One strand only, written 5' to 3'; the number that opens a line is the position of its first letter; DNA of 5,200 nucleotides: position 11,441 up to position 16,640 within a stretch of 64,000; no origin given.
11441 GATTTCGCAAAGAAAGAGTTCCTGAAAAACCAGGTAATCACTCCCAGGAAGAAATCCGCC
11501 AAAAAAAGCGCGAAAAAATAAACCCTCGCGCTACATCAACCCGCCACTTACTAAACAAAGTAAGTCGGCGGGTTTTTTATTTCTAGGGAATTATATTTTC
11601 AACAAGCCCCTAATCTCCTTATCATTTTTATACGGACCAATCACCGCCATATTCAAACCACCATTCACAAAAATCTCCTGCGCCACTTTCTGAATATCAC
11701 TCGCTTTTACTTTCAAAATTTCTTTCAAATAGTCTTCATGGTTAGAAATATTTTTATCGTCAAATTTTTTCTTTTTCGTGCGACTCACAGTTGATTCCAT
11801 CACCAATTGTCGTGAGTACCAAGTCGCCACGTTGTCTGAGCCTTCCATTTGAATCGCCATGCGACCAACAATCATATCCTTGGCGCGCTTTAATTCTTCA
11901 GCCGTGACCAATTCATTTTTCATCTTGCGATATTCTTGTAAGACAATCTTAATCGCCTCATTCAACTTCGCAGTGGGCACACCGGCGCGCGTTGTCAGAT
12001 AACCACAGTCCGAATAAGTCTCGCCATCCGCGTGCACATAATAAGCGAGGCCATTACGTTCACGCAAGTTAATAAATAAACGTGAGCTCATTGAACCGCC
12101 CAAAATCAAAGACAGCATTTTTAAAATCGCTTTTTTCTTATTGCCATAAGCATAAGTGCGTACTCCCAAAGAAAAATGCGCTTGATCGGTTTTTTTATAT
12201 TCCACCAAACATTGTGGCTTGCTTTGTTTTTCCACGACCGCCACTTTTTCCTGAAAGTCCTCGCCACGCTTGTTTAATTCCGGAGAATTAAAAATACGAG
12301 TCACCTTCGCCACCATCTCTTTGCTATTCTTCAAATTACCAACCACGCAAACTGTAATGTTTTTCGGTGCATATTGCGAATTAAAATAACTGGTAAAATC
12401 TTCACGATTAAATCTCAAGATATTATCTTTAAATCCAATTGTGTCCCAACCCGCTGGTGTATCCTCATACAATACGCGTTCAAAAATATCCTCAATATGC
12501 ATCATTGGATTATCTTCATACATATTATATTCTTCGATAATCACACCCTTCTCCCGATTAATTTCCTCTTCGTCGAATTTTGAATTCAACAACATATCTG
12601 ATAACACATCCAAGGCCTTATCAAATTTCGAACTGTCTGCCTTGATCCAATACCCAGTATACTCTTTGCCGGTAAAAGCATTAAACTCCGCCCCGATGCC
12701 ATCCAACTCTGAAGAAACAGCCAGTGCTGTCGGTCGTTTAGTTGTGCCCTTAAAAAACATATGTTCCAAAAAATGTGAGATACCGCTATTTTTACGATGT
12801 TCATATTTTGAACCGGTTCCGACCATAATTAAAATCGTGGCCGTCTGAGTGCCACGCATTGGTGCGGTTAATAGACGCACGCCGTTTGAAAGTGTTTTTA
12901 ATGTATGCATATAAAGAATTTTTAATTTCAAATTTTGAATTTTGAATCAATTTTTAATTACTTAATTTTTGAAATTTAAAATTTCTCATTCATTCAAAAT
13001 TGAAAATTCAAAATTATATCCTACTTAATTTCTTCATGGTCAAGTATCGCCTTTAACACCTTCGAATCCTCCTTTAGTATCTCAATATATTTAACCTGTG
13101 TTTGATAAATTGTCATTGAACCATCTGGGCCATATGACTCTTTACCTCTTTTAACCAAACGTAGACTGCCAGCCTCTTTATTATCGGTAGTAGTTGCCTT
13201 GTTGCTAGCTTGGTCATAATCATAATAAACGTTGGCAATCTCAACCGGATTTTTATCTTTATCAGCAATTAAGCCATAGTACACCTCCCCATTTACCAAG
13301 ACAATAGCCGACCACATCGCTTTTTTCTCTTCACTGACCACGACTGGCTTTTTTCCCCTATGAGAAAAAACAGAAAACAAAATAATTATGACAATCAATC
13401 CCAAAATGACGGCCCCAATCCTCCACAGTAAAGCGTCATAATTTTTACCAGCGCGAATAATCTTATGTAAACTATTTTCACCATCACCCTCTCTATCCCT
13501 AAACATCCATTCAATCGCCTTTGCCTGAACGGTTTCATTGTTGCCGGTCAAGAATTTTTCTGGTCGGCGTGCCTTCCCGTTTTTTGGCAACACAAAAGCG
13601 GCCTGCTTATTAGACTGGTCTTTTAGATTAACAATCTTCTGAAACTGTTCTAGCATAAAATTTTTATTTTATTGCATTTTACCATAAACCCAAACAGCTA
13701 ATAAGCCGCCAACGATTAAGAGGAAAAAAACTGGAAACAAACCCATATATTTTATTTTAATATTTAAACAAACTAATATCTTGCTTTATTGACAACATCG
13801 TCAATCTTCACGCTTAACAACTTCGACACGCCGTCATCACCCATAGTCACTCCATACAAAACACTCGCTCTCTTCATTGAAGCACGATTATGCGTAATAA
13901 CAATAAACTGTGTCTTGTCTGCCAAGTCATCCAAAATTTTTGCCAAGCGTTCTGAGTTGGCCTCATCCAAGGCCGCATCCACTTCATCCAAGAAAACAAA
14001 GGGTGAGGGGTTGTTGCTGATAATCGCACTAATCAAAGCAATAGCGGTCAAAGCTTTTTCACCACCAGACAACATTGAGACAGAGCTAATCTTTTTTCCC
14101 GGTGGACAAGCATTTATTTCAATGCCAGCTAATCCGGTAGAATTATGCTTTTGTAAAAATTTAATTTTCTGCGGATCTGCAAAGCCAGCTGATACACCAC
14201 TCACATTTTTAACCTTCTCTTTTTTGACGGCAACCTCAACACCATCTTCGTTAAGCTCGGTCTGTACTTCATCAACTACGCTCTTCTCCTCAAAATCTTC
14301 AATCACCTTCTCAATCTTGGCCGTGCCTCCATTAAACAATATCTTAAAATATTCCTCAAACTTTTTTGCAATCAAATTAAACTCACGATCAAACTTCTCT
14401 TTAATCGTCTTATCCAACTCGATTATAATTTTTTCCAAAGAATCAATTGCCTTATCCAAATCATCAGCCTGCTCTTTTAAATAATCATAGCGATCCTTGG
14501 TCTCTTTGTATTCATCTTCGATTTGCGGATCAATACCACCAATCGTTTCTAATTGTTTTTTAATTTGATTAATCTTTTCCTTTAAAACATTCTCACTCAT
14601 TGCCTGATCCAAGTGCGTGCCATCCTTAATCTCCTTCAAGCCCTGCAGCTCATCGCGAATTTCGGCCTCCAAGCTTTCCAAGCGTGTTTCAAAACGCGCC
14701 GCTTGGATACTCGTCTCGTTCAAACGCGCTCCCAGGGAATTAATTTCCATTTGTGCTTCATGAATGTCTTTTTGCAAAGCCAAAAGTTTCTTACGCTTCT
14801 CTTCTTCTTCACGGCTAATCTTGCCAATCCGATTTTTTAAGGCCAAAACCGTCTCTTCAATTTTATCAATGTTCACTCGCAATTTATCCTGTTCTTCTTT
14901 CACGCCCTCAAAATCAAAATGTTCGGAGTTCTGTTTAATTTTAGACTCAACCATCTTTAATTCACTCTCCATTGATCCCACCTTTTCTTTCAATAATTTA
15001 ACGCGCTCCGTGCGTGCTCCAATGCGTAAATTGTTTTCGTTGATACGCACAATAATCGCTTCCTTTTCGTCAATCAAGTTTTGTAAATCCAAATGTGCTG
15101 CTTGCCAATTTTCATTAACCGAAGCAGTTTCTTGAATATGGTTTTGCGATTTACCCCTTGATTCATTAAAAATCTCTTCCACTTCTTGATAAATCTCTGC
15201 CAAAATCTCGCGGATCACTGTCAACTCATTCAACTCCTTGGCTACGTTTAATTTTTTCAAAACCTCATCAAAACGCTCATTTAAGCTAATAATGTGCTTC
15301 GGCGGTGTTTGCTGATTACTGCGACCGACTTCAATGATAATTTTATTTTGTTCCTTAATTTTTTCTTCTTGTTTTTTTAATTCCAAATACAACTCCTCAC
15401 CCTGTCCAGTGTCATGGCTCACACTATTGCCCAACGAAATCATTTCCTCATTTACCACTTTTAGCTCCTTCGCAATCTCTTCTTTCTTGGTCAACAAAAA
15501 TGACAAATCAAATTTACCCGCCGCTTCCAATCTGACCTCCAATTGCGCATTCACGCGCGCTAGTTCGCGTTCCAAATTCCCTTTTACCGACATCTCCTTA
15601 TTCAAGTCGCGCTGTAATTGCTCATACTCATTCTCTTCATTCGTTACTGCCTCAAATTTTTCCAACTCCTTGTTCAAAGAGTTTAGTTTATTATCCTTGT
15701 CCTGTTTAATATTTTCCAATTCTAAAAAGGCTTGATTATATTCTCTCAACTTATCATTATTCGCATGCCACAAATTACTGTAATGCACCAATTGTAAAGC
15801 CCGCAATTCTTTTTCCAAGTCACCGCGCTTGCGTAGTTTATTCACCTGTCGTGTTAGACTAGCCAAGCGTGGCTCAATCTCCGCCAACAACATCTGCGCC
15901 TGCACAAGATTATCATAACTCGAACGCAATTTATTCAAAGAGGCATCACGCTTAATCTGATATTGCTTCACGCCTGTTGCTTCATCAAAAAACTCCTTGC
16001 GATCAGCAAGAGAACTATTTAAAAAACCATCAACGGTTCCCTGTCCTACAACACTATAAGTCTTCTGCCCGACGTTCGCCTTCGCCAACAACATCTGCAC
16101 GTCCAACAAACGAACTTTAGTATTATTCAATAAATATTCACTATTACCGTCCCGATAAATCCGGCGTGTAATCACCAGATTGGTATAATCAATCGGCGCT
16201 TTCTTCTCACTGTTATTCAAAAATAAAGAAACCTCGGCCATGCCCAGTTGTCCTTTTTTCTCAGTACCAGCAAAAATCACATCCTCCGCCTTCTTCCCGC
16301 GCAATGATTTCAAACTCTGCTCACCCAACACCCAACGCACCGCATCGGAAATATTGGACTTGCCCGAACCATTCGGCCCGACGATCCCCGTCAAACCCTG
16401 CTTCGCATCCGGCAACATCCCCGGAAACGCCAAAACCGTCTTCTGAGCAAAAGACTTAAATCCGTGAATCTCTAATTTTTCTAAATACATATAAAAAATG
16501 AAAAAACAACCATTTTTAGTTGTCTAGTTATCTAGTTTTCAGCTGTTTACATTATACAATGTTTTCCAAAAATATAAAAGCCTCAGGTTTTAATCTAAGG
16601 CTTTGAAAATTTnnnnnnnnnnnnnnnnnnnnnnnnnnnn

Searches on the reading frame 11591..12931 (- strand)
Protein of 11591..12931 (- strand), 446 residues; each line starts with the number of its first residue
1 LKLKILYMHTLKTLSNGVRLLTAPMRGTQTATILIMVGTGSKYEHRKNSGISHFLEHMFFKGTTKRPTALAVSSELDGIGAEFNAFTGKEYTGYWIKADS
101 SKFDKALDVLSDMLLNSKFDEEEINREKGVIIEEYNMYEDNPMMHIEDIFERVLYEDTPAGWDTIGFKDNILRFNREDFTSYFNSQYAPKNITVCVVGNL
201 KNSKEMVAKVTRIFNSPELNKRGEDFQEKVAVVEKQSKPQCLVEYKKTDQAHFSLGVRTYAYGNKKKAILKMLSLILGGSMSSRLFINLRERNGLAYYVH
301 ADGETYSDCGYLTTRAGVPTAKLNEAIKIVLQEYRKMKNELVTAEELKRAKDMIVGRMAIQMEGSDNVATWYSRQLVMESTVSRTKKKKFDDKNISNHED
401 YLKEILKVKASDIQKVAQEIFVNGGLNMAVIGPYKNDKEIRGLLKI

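Call 101: search_protein_families(library=pfam, proteins=[window:11591-12931:-], max_evalue=0.00001)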
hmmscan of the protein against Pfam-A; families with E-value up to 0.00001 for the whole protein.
window:11591-12931:- (446 aa): 2 families
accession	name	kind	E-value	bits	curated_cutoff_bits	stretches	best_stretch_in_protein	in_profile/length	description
PF00675.25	Peptidase_M16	-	2.1e-37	128.8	22.3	1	27-161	9-142/149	Insulinase (Peptidase family M16)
PF05193.26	Peptidase_M16_C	-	7.6e-36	124.1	23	1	174-352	2-179/181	Peptidase M16 inactive domain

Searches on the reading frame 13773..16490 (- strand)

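Call 101: search_protein_families(library=pfam, proteins=[window:13773-16490:-], max_evalue=0.00001)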
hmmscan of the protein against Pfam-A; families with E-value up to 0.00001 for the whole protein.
window:13773-16490:- (905 aa): 2 families
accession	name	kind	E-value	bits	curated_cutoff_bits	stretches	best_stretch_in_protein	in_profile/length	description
PF02463.25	SMC_N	-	3.3e-65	220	40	1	2-889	1-219/220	RecF/RecN/SMC N terminal domain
PF13304.12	AAA_21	-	2.3e-11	44.7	27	1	800-868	232-299/304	AAA domain, putative AbiEii toxin, Type IV TA system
